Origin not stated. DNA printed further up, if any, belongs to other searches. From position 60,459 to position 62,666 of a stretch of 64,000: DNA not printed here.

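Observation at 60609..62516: Mini Wzz/PCP-like two-TM domain fused in frame to a nucleotide-sugar 6-dehydrogenase, with a possible internal second start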

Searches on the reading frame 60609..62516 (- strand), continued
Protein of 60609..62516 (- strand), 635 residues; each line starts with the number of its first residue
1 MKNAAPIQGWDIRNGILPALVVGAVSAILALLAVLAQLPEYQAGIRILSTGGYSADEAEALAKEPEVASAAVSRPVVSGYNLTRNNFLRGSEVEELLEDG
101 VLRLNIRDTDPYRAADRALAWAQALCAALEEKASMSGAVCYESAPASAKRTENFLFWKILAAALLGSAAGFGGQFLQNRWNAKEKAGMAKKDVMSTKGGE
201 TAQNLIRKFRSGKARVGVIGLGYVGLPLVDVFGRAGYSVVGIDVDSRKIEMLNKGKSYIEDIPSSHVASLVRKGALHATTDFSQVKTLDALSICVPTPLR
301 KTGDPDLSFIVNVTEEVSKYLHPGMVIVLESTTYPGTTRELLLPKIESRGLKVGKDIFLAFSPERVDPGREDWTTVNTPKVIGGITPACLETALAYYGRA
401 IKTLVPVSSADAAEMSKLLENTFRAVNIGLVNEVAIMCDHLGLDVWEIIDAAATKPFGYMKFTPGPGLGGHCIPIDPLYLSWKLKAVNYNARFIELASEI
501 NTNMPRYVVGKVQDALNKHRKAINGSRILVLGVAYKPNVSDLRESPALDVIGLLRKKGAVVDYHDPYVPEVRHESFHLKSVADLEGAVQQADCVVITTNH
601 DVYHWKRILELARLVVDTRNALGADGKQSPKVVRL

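Call 5: find_homologous_proteins(query=window:60609-62516:-)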
Query window:60609-62516:- (635 aa): 8000 proteins with E <= 0.001 among 8000 candidates; the best 120 are listed.
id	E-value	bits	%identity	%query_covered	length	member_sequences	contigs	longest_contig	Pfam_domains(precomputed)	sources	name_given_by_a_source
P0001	0.0e+0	1421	100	100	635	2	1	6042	PF00984.25,PF03446.22,PF03721.21,PF03720.23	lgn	-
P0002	0.0e+0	1197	84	100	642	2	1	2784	PF00984.25,PF03446.22,PF03721.21,PF03720.23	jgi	jgi:UDP-N-acetyl-D-glucosamine dehydrogenase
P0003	0.0e+0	1196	84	100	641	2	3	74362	PF00984.25,PF03446.22,PF03721.21,PF03720.23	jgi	jgi:UDP-N-acetyl-D-glucosamine dehydrogenase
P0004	0.0e+0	1195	84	100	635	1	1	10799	PF00984.25,PF03446.22,PF03721.21,PF03720.23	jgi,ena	-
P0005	0.0e+0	1159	83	99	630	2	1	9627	PF00984.25,PF03446.22,PF03721.21,PF03720.23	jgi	jgi:UDP-N-acetyl-D-glucosamine dehydrogenase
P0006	0.0e+0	1159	82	100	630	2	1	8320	PF00984.25,PF03446.22,PF03721.21,PF03720.23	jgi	jgi:UDP-N-acetyl-D-glucosamine dehydrogenase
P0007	0.0e+0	1158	82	100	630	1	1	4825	PF00984.25,PF03446.22,PF03721.21,PF03720.23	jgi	jgi:UDP-N-acetyl-D-glucosamine dehydrogenase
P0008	0.0e+0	1155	83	98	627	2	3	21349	PF00984.25,PF03446.22,PF03721.21,PF03720.23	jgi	jgi:UDP-N-acetyl-D-glucosamine dehydrogenase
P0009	0.0e+0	1153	82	100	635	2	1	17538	PF00984.25,PF03446.22,PF03721.21,PF03720.23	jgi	jgi:UDP-N-acetyl-D-glucosamine dehydrogenase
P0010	0.0e+0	1151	82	100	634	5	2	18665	PF00984.25,PF03446.22,PF03721.21,PF03720.23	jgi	jgi:UDP-N-acetyl-D-glucosamine dehydrogenase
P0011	0.0e+0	1150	81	100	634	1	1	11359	PF00984.25,PF03446.22,PF03721.21,PF03720.23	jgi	jgi:UDP-N-acetyl-D-glucosamine dehydrogenase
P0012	0.0e+0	1145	81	100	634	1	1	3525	PF00984.25,PF03446.22,PF03721.21,PF03720.23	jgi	jgi:UDP-N-acetyl-D-glucosamine dehydrogenase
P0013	0.0e+0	1144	81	100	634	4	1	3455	PF00984.25,PF03446.22,PF03721.21,PF03720.23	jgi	jgi:UDP-N-acetyl-D-glucosamine dehydrogenase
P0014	0.0e+0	1143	82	100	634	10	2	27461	PF00984.25,PF03446.22,PF03721.21,PF03720.23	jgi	jgi:UDP-N-acetyl-D-glucosamine dehydrogenase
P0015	0.0e+0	1142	81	100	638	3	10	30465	PF00984.25,PF03446.22,PF03721.21,PF03720.23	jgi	jgi:UDP-N-acetyl-D-glucosamine dehydrogenase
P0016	0.0e+0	1135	81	100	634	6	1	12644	PF00984.25,PF03446.22,PF03721.21,PF03720.23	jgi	jgi:UDP-N-acetyl-D-glucosamine dehydrogenase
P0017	0.0e+0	1132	81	100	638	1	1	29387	PF00984.25,PF03446.22,PF03721.21,PF03720.23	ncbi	-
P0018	0.0e+0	1127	79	100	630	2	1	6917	PF00984.25,PF03446.22,PF03721.21,PF03720.23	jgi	jgi:UDP-N-acetyl-D-glucosamine dehydrogenase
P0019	0.0e+0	1126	79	100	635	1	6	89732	PF00984.25,PF03446.22,PF03721.21,PF03720.23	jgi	jgi:UDP-N-acetyl-D-glucosamine dehydrogenase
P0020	0.0e+0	1095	78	100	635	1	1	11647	PF00984.25,PF03446.22,PF03721.21,PF03720.23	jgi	jgi:UDP-N-acetyl-D-glucosamine dehydrogenase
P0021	0.0e+0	1089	75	100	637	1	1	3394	PF00984.25,PF03446.22,PF03721.21,PF03720.23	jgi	-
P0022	0.0e+0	1085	76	100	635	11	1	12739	PF00984.25,PF03446.22,PF03721.21,PF03720.23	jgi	jgi:UDP-N-acetyl-D-glucosamine dehydrogenase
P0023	0.0e+0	1079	75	100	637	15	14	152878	PF00984.25,PF03446.22,PF03721.21,PF03720.23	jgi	jgi:UDP-N-acetyl-D-glucosamine dehydrogenase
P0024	0.0e+0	1077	78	98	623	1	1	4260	PF00984.25,PF03446.22,PF03721.21,PF03720.23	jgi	jgi:UDP-N-acetyl-D-glucosamine dehydrogenase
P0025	0.0e+0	1076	75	100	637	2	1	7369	PF00984.25,PF03446.22,PF03721.21,PF03720.23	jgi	-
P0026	0.0e+0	1050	73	100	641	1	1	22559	PF00984.25,PF03446.22,PF03721.21,PF03720.23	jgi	jgi:UDP-N-acetyl-D-glucosamine dehydrogenase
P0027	0.0e+0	1044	74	100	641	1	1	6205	PF00984.25,PF03446.22,PF03721.21,PF03720.23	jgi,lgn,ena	-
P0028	0.0e+0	1041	74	99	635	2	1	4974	PF00984.25,PF03446.22,PF03721.21,PF03720.23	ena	-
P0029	0.0e+0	1041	77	95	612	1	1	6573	PF00984.25,PF03446.22,PF03721.21,PF03720.23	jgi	jgi:UDP-N-acetyl-D-glucosamine dehydrogenase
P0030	0.0e+0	1040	74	98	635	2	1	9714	PF00984.25,PF03446.22,PF03721.21,PF03720.23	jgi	jgi:UDP-N-acetyl-D-glucosamine dehydrogenase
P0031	2.0e-285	966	71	96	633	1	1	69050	PF00984.25,PF03446.22,PF03721.21,PF03720.23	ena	-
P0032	2.0e-282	956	72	94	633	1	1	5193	PF00984.25,PF03446.22,PF03721.21,PF03720.23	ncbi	-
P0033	1.3e-279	947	71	94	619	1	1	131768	PF00984.25,PF03446.22,PF03721.21,PF03720.23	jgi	jgi:UDP-N-acetyl-D-glucosamine dehydrogenase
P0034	2.4e-274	930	68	99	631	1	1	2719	PF00984.25,PF03446.22,PF03721.21,PF03720.23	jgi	jgi:UDP-N-acetyl-D-glucosamine dehydrogenase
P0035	9.6e-273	924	69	94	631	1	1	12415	PF00984.25,PF03446.22,PF03721.21,PF03720.23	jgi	jgi:UDP-N-acetyl-D-glucosamine dehydrogenase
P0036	7.1e-272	921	68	97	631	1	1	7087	PF00984.25,PF03446.22,PF03721.21,PF03720.23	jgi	jgi:UDP-N-acetyl-D-glucosamine dehydrogenase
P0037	1.7e-266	904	89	71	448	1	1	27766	PF00984.25,PF03446.22,PF03721.21,PF03720.23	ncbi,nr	ncbi:MAG: nucleotide sugar dehydrogenase [Anaerolineales bacterium]|nr:nucleotide sugar dehydrogenas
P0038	7.6e-266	901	82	75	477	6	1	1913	PF00984.25,PF03446.22,PF03721.21,PF03720.23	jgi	jgi:UDP-N-acetyl-D-glucosamine dehydrogenase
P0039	6.6e-264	895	66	99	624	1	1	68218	PF00984.25,PF03446.22,PF03721.21,PF03720.23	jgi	jgi:UDP-N-acetyl-D-glucosamine dehydrogenase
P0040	2.1e-259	880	65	98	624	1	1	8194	PF00984.25,PF03446.22,PF03721.21,PF03720.23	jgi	jgi:UDP-N-acetyl-D-glucosamine dehydrogenase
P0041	8.1e-259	878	81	75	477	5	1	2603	PF00984.25,PF03446.22,PF03721.21,PF03720.23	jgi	jgi:UDP-N-acetyl-D-glucosamine dehydrogenase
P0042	5.1e-256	869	65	98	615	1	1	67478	PF00984.25,PF03446.22,PF03721.21,PF03720.23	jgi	jgi:UDP-N-acetyl-D-glucosamine dehydrogenase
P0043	5.9e-255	865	85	71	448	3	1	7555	PF00984.25,PF03446.22,PF03721.21,PF03720.23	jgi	jgi:UDP-N-acetyl-D-glucosamine dehydrogenase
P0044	9.9e-255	865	65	99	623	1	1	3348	PF00984.25,PF03446.22,PF03721.21,PF03720.23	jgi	jgi:UDP-N-acetyl-D-glucosamine dehydrogenase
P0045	1.2e-229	782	84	64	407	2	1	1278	PF00984.25,PF03721.21,PF03720.23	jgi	-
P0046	1.1e-228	779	77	69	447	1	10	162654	PF00984.25,PF03446.22,PF03721.21,PF03720.23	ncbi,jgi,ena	ncbi:MAG: nucleotide sugar dehydrogenase [Anaerolineales bacterium]|jgi:UDP-N-acetyl-D-glucosamine d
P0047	1.4e-228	778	78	69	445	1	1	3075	PF00984.25,PF03446.22,PF02826.26,PF03721.21,PF03720.23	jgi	jgi:UDP-N-acetyl-D-glucosamine dehydrogenase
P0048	2.9e-228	777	77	69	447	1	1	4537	PF00984.25,PF03446.22,PF03721.21,PF03720.23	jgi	-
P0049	1.4e-227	775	76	69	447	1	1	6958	PF00984.25,PF03446.22,PF03721.21,PF03720.23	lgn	-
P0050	1.5e-226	772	76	69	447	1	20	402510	PF00984.25,PF03446.22,PF03721.21,PF03720.23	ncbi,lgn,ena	ncbi:MAG: nucleotide sugar dehydrogenase [Anaerolineales bacterium]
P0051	1.5e-226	772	76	69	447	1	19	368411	PF00984.25,PF03446.22,PF03721.21,PF03720.23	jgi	-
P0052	2.8e-226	771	76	69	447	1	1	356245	PF00984.25,PF03446.22,PF03721.21,PF03720.23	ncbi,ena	-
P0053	5.3e-226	770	76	69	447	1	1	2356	PF00984.25,PF03721.21,PF03720.23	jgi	jgi:UDP-N-acetyl-D-glucosamine dehydrogenase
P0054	4.1e-224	764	77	68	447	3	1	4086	PF00984.25,PF03446.22,PF03721.21,PF03720.23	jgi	jgi:UDP-N-acetyl-D-glucosamine dehydrogenase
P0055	1.4e-223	762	77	68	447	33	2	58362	PF00984.25,PF03446.22,PF02826.26,PF03721.21,PF03720.23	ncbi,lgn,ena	-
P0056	5.2e-223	760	74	68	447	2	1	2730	PF00984.25,PF02826.26,PF03721.21,PF03720.23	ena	-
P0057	1.3e-222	759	76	68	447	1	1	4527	PF00984.25,PF03446.22,PF03721.21,PF03720.23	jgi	jgi:UDP-N-acetyl-D-glucosamine dehydrogenase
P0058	1.8e-222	758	76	68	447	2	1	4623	PF00984.25,PF03446.22,PF03721.21,PF03720.23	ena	-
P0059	1.8e-222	758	76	68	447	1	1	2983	PF00984.25,PF03446.22,PF03721.21,PF03720.23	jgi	-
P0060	2.8e-222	758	77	68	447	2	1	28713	PF00984.25,PF03446.22,PF03721.21,PF03720.23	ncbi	-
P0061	3.0e-220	751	75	68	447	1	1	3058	PF00984.25,PF03446.22,PF02826.26,PF03721.21,PF03720.23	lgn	-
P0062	1.3e-219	749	75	68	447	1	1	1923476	PF00984.25,PF03446.22,PF03721.21,PF03720.23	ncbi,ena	-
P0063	3.1e-219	747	73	69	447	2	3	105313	PF00984.25,PF03446.22,PF03721.21,PF03720.23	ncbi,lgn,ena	ncbi:MAG: nucleotide sugar dehydrogenase [Anaerolineales bacterium]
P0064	4.5e-219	747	74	69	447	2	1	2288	PF00984.25,PF03446.22,PF03721.21,PF03720.23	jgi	jgi:UDP-N-acetyl-D-glucosamine dehydrogenase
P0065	8.5e-219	746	76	66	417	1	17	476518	PF00984.25,PF03721.21,PF03720.23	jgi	jgi:UDP-N-acetyl-D-glucosamine dehydrogenase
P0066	2.7e-214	731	73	68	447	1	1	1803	PF00984.25,PF03446.22,PF03721.21,PF03720.23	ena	-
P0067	1.8e-213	728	72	68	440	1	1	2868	PF00984.25,PF03446.22,PF03721.21,PF03720.23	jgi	jgi:UDP-N-acetyl-D-glucosamine dehydrogenase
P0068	3.0e-211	721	70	69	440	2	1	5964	PF00984.25,PF03446.22,PF03721.21,PF03720.23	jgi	jgi:UDP-N-acetyl-D-glucosamine dehydrogenase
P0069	9.5e-209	713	71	68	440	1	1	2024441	PF00984.25,PF03446.22,PF03721.21,PF03720.23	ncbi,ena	-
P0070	1.4e-208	712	71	68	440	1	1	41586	PF00984.25,PF03446.22,PF02826.26,PF03721.21,PF03720.23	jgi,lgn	jgi:UDP-N-acetyl-D-glucosamine dehydrogenase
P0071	2.2e-208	712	71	68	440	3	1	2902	PF00984.25,PF03446.22,PF03721.21,PF03720.23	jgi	jgi:UDP-N-acetyl-D-glucosamine dehydrogenase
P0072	2.2e-208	712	70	69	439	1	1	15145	PF00984.25,PF03446.22,PF03721.21,PF03720.23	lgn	-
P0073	2.3e-208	712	69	68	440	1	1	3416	PF00984.25,PF03446.22,PF03721.21,PF03720.23,PF02737.25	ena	-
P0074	3.3e-208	711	71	68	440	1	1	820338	PF00984.25,PF03446.22,PF03721.21,PF03720.23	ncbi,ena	-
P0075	3.4e-208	711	71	68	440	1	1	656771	PF00984.25,PF03446.22,PF03721.21,PF03720.23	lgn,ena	-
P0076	3.6e-208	711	70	68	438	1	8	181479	PF00984.25,PF03446.22,PF03721.21,PF03720.23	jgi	jgi:UDP-N-acetyl-D-glucosamine dehydrogenase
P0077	6.3e-208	710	69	68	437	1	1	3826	PF00984.25,PF03446.22,PF03721.21,PF03720.23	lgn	-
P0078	8.6e-208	710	69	69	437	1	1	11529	PF00984.25,PF03446.22,PF02826.26,PF03721.21,PF03720.23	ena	-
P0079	8.6e-208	710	69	69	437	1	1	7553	PF00984.25,PF03446.22,PF02826.26,PF03721.21,PF03720.23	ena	-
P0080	1.7e-207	709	69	69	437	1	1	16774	PF00984.25,PF03446.22,PF02826.26,PF03721.21,PF03720.23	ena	-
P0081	2.3e-207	708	69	69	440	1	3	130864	PF00984.25,PF03446.22,PF02826.26,PF03721.21,PF03720.23,PF02737.25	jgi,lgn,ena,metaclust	metaclust:\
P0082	2.6e-207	708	71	69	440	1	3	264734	PF00984.25,PF03446.22,PF02826.26,PF03721.21,PF03720.23,PF02737.25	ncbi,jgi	jgi:UDP-N-acetyl-D-glucosamine dehydrogenase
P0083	2.9e-207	708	69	69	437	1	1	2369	PF00984.25,PF03446.22,PF02826.26,PF03721.21,PF03720.23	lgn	-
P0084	2.9e-207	708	69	69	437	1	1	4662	PF00984.25,PF03446.22,PF02826.26,PF03721.21,PF03720.23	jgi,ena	-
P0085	2.9e-207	708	69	69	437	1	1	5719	PF00984.25,PF03446.22,PF02826.26,PF03721.21,PF03720.23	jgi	jgi:UDP-N-acetyl-D-glucosamine dehydrogenase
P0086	3.4e-207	708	71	69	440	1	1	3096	PF00984.25,PF03446.22,PF02826.26,PF01210.30,PF03721.21,PF03720.23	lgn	-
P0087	4.0e-207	707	69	69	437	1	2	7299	PF00984.25,PF03446.22,PF02826.26,PF03721.21,PF03720.23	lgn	-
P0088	4.1e-207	707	69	69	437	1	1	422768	PF00984.25,PF03446.22,PF02826.26,PF03721.21,PF03720.23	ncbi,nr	ncbi:MAG: nucleotide sugar dehydrogenase [Anaerolineae bacterium]|nr:nucleotide sugar dehydrogenase 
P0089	6.4e-207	707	71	68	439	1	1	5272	PF00984.25,PF03446.22,PF03721.21,PF03720.23,PF02737.25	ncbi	-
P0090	6.5e-207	707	71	68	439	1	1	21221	PF00984.25,PF03446.22,PF03721.21,PF03720.23,PF02737.25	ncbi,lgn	-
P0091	9.4e-207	706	71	68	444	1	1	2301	PF00984.25,PF03446.22,PF03721.21,PF03720.23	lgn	-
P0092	1.0e-206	706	69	68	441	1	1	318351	PF00984.25,PF03446.22,PF02826.26,PF01210.30,PF03721.21,PF03720.23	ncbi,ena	-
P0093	1.2e-206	706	71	68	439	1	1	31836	PF00984.25,PF03446.22,PF03721.21,PF03720.23,PF02737.25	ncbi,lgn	-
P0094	1.3e-206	706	70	68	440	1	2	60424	PF00984.25,PF03446.22,PF03721.21,PF03720.23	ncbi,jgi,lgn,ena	-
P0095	1.4e-206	706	70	68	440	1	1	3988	PF00984.25,PF03446.22,PF02826.26,PF03721.21,PF03720.23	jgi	jgi:UDP-N-acetyl-D-glucosamine dehydrogenase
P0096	1.7e-206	705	70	69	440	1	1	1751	PF00984.25,PF03446.22,PF02826.26,PF03721.21,PF03720.23,PF02737.25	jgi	jgi:UDP-N-acetyl-D-glucosamine dehydrogenase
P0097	2.1e-206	705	69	68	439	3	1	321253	PF00984.25,PF03446.22,PF03721.21,PF03720.23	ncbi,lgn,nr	ncbi:MAG: nucleotide sugar dehydrogenase [Anaerolineae bacterium]|nr:nucleotide sugar dehydrogenase 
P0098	2.1e-206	705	69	69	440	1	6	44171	PF00984.25,PF03446.22,PF02826.26,PF03721.21,PF03720.23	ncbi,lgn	-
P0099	2.6e-206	705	70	69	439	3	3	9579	PF00984.25,PF03446.22,PF03721.21,PF03720.23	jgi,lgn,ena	-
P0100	2.6e-206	705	70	68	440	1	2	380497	PF00984.25,PF03446.22,PF02826.26,PF03721.21,PF03720.23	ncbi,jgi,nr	ncbi:MAG: nucleotide sugar dehydrogenase [Anaerolineales bacterium]|jgi:UDP-N-acetyl-D-glucosamine d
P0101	3.7e-206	704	71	68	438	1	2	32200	PF00984.25,PF03446.22,PF03721.21,PF03720.23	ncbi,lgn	ncbi:MAG: nucleotide sugar dehydrogenase [Anaerolineales bacterium]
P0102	3.7e-206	704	70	68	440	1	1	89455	PF00984.25,PF03446.22,PF02826.26,PF03721.21,PF03720.23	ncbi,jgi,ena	-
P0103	3.7e-206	704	70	68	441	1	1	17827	PF00984.25,PF03446.22,PF02826.26,PF03721.21,PF03720.23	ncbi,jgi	-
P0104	4.0e-206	704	69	69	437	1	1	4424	PF00984.25,PF03446.22,PF02826.26,PF03721.21,PF03720.23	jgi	-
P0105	4.3e-206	704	70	69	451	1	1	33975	PF00984.25,PF03446.22,PF03721.21,PF03720.23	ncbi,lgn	-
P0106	4.3e-206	704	71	68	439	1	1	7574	PF00984.25,PF03446.22,PF03721.21,PF03720.23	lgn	-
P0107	4.5e-206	704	69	68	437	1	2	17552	PF00984.25,PF03446.22,PF03721.21,PF03720.23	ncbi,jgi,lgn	-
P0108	4.6e-206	704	69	69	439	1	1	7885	PF00984.25,PF03721.21,PF03720.23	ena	-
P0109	4.6e-206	704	70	69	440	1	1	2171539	PF00984.25,PF03446.22,PF03721.21,PF03720.23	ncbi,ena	-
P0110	5.3e-206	704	69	69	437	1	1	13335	PF00984.25,PF03446.22,PF02826.26,PF03721.21,PF03720.23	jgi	jgi:nucleotide sugar dehydrogenase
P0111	5.5e-206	704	69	68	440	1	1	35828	PF00984.25,PF03446.22,PF03721.21,PF03720.23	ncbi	-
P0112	5.7e-206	704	69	68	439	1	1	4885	PF00984.25,PF03446.22,PF01210.30,PF03721.21,PF03720.23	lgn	-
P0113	6.0e-206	704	71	68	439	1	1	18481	PF00984.25,PF03446.22,PF03721.21,PF03720.23,PF02737.25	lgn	-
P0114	6.1e-206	704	70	68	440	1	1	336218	PF00984.25,PF03446.22,PF02826.26,PF01210.30,PF03721.21,PF03720.23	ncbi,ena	-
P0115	6.7e-206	703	69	69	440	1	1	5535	PF00984.25,PF03446.22,PF02826.26,PF03721.21,PF03720.23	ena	-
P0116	7.0e-206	703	70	68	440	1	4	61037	PF00984.25,PF03446.22,PF02826.26,PF03721.21,PF03720.23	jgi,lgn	jgi:UDP-N-acetyl-D-glucosamine dehydrogenase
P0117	1.1e-205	703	70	68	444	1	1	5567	PF00984.25,PF03446.22,PF03721.21,PF03720.23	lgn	-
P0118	1.1e-205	703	70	68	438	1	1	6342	PF00984.25,PF03446.22,PF03721.21,PF03720.23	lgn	-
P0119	1.3e-205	702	71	68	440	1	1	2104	PF00984.25,PF03446.22,PF03721.21,PF03720.23,PF02737.25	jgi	jgi:UDP-N-acetyl-D-glucosamine dehydrogenase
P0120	1.8e-205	702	71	68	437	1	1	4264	PF00984.25,PF03446.22,PF02826.26,PF03721.21,PF03720.23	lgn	-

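Call 9: find_encoding_contigs(protein=P0037, flank=6000, max_places=3)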
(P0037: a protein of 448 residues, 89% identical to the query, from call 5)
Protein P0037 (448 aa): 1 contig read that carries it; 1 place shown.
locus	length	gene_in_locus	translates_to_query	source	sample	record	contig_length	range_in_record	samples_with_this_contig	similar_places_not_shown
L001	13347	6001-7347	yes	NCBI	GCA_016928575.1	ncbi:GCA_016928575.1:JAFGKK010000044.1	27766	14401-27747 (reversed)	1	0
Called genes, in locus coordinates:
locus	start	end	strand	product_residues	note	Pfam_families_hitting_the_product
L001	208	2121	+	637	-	PF02922:CBM_48, PF00128:Alpha-amylase, PF02806:Alpha-amylase_C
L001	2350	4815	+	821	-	PF03065:Glyco_hydro_57, PF12055:DUF3536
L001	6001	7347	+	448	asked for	PF03446:NAD_binding_2 (weak), PF03721:UDPG_MGDP_dh_N, PF00984:UDPG_MGDP_dh, PF03720:UDPG_MGDP_dh_C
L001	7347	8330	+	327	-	PF01073:3Beta_HSD, PF01370:Epimerase, PF02719:Polysacc_synt_2, PF04321:RmlD_sub_bind, PF07993:NAD_binding_4, PF08659:KR (weak), PF13460:NAD_binding_10 (weak), PF16363:GDP_Man_Dehyd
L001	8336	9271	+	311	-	PF00389:2-Hacid_dh, PF02826:2-Hacid_dh_C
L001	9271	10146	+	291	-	PF01073:3Beta_HSD, PF01370:Epimerase, PF02719:Polysacc_synt_2, PF04321:RmlD_sub_bind, PF05368:NmrA, PF13460:NAD_binding_10, PF16363:GDP_Man_Dehyd, PF07993:NAD_binding_4 (weak), +1 more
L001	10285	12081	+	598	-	PF01522:Polysacc_deac_1, PF13489:Methyltransf_23, PF08241:Methyltransf_11, PF08242:Methyltransf_12 (weak), PF13649:Methyltransf_25 (faint)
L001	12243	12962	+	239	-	PF02348:CTP_transf_3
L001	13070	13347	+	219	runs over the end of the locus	PF00702:Hydrolase, PF13419:HAD_2, PF13242:Hydrolase_like (faint)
